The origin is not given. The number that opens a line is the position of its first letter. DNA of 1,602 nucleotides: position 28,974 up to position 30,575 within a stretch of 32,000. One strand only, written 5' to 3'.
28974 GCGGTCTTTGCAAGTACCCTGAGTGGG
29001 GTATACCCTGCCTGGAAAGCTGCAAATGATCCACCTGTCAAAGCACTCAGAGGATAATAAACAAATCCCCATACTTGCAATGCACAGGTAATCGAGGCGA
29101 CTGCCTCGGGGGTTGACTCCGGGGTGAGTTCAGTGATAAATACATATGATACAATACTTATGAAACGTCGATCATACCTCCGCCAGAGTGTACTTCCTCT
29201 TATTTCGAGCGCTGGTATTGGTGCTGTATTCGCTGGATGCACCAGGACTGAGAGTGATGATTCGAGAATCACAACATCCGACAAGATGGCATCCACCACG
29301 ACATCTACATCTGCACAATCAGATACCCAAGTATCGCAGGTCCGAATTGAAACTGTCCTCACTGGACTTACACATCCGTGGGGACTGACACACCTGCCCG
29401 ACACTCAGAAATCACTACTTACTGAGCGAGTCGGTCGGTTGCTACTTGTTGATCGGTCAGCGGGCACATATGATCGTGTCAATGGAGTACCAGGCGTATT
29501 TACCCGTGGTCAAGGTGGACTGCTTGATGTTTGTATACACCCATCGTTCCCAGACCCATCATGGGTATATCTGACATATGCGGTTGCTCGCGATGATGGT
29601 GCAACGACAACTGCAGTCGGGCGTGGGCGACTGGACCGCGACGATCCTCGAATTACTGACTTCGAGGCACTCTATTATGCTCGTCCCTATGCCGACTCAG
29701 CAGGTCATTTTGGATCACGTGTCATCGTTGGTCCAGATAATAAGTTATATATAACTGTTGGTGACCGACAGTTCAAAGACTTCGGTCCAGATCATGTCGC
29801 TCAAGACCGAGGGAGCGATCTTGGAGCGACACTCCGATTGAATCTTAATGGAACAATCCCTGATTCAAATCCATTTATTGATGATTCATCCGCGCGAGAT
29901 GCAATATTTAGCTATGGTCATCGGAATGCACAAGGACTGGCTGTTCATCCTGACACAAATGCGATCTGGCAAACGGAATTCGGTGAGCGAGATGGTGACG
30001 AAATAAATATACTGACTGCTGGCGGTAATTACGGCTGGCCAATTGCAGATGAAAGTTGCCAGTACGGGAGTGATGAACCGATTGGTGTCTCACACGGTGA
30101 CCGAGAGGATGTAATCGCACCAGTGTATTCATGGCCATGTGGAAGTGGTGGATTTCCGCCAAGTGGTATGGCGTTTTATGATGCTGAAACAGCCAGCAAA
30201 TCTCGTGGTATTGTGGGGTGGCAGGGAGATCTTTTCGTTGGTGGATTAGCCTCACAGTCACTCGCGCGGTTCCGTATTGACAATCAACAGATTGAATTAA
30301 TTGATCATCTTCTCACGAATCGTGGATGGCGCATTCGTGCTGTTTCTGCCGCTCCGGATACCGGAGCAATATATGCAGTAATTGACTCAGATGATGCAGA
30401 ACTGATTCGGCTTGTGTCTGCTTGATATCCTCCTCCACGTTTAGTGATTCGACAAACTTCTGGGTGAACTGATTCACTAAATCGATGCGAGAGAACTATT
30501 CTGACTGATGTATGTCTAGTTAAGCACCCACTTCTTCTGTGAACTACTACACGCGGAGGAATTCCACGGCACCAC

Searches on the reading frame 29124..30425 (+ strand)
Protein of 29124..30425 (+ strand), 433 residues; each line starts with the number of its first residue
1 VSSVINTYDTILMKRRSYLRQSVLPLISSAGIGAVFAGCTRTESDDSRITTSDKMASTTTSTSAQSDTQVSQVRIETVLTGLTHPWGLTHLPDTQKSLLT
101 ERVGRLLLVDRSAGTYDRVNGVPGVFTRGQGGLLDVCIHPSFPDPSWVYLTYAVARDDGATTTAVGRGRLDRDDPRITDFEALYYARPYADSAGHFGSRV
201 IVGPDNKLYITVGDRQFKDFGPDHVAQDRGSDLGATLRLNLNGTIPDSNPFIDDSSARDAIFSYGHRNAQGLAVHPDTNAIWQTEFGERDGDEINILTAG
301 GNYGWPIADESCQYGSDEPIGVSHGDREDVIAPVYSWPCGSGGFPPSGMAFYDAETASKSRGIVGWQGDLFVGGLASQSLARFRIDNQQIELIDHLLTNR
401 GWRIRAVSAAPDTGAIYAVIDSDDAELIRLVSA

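Call 14: find_encoding_contigs(protein=window:29124-30425:+, flank=10000, max_places=10)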
Protein window:29124-30425:+ (433 aa): no gene with exactly this product is on record in the collection.

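Call 58: find_encoding_contigs(protein=window:29160-30425:+, flank=4000, max_places=10)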
Protein window:29160-30425:+ (421 aa): no gene with exactly this product is on record in the collection.

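Call 68: find_homologous_proteins(query=window:29160-30422:+, max_evalue=1e-50)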
Query window:29160-30422:+ (421 aa): 4538 proteins with E <= 1e-50 among 8000 candidates; the best 120 are listed.
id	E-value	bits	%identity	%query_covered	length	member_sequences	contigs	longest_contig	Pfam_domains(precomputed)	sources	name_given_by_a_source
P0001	1.3e-280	949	99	100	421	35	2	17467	PF07995.18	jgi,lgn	jgi:glucose/arabinose dehydrogenase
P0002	1.6e-232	790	80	100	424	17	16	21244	PF07995.18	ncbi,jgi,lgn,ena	jgi:glucose/arabinose dehydrogenase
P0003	1.6e-228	777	79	100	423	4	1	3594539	PF07995.18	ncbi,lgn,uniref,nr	ncbi:PQQ-dependent sugar dehydrogenase [Haloquadratum walsbyi]|uniref:Glucose/sorbosone dehydrogenas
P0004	1.7e-152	527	56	99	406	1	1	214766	PF07995.18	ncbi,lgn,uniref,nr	ncbi:quinoprotein glucose dehydrogenase [Halogranum gelatinilyticum]|uniref:Quinoprotein glucose deh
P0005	2.3e-152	526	63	85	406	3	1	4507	PF07995.18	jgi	jgi:quinoprotein glucose dehydrogenase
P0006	4.8e-152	525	59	91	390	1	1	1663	PF07995.18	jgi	jgi:quinoprotein glucose dehydrogenase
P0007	2.4e-151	523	55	100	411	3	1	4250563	PF07995.18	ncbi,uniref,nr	ncbi:glucose dehydrogenase [Salinigranum rubrum]|uniref:Glucose dehydrogenase n=1 Tax=Salinigranum r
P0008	4.2e-151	522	58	100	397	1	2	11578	PF07995.18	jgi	jgi:quinoprotein glucose dehydrogenase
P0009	9.0e-151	521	55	99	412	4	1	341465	PF07995.18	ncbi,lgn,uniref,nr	ncbi:glucose sorbosone dehydrogenase [Haloferax elongans ATCC BAA-1513]|uniref:Glucose sorbosone deh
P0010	2.3e-150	519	57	100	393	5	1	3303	PF07995.18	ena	-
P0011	3.1e-150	519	58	91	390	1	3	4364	PF07995.18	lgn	-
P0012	3.3e-150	519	58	91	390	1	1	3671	PF07995.18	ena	-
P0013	4.1e-150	519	61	86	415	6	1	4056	PF07995.18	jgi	jgi:quinoprotein glucose dehydrogenase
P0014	5.5e-150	518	56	100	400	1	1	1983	PF07995.18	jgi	jgi:quinoprotein glucose dehydrogenase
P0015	8.0e-150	518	58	89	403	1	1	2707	PF07995.18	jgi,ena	-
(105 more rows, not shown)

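Call 69: find_encoding_contigs(protein=P0002, flank=2500, max_places=4)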
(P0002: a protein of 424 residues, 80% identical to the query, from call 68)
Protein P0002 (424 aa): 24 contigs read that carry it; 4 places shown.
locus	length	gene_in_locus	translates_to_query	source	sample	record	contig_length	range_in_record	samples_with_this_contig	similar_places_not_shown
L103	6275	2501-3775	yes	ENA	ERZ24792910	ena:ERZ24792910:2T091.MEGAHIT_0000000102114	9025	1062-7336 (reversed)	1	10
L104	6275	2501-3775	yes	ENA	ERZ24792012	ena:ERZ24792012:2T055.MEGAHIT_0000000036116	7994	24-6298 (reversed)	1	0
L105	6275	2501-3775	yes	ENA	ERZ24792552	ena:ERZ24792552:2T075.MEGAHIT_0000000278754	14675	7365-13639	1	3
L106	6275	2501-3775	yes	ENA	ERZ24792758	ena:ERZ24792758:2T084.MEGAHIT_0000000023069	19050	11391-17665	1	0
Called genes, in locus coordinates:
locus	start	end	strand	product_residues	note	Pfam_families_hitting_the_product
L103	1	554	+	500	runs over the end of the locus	PF07705:CARDB (faint)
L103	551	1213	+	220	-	PF02463:SMC_N (faint), PF00005:ABC_tran, PF13304:AAA_21 (faint)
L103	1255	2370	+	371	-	PF12704:MacB_PCD, PF02687:FtsX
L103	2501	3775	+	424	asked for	PF07995:GSDH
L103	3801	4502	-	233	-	PF21811:RdfA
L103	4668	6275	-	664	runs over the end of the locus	-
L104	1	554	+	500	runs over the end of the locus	PF07705:CARDB (faint)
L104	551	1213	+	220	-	PF02463:SMC_N (faint), PF00005:ABC_tran, PF13304:AAA_21 (faint)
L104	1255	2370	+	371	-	PF12704:MacB_PCD, PF02687:FtsX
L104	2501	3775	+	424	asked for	PF07995:GSDH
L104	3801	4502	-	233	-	PF21811:RdfA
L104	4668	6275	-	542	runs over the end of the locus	?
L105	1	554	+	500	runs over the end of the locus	PF07705:CARDB (faint)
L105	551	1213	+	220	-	PF02463:SMC_N (faint), PF00005:ABC_tran, PF13304:AAA_21 (faint)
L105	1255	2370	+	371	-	PF12704:MacB_PCD, PF02687:FtsX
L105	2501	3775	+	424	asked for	PF07995:GSDH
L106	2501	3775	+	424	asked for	PF07995:GSDH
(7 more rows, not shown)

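Call 70: find_encoding_contigs(protein=P0003, flank=2500, max_places=2)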
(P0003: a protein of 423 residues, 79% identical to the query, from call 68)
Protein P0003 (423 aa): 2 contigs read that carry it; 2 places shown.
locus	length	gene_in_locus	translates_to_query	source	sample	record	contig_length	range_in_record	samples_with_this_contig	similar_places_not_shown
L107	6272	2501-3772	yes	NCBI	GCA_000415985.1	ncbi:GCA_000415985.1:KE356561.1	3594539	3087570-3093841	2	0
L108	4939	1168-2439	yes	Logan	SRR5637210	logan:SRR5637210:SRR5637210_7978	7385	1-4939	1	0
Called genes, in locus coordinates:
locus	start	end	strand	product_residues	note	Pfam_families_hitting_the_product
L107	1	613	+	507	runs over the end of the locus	PF07705:CARDB (faint)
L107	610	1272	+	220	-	PF02463:SMC_N (faint), PF00005:ABC_tran, PF13304:AAA_21 (faint)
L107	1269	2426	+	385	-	PF12704:MacB_PCD, PF02687:FtsX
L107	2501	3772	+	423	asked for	PF07995:GSDH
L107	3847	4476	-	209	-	PF21811:RdfA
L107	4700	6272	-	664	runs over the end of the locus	PF10473:CENP-F_leu_zip (faint), PF13166:AAA_13 (faint), PF25994:HH_AprE (faint)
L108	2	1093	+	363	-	?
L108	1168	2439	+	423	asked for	PF07995:GSDH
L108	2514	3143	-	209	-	PF21811:RdfA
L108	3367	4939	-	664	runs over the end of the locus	PF10473:CENP-F_leu_zip (faint), PF13166:AAA_13 (faint), PF25994:HH_AprE (faint)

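Call 80: search_protein_families(library=pfam, max_evalue=0.01, proteins=[window:29160-30422:+])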
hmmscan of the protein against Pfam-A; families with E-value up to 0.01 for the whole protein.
window:29160-30422:+ (421 aa): 1 family
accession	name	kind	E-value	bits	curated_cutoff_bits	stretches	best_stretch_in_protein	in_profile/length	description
PF07995.17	GSDH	-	5.8e-112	374.7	25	1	70-417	1-332/332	Glucose / Sorbosone dehydrogenase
